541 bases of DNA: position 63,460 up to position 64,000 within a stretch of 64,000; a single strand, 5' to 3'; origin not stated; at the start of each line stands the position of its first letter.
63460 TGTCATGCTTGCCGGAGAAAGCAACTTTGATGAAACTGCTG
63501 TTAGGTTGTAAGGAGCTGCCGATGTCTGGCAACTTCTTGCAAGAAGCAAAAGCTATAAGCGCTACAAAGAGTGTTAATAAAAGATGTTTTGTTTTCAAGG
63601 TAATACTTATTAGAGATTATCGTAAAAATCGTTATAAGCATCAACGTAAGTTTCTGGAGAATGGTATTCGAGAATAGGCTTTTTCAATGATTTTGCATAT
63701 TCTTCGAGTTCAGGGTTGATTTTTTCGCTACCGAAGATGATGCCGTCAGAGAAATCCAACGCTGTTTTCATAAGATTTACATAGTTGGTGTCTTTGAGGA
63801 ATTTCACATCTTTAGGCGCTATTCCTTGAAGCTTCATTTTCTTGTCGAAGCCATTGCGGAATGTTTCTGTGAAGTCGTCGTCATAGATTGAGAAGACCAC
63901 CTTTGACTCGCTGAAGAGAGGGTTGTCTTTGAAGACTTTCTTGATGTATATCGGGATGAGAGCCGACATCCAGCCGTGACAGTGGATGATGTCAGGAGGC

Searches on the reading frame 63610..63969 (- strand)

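Call 27: search_protein_families(library=pfam, proteins=[window:63610-63969:-])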
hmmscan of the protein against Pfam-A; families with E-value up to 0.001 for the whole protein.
window:63610-63969:- (119 aa): 1 family
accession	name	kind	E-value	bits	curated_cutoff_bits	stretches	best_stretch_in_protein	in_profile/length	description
PF08323.17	Glyco_transf_5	-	2.5e-09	37.7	22.7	1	1-90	138-226/239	Starch synthase catalytic domain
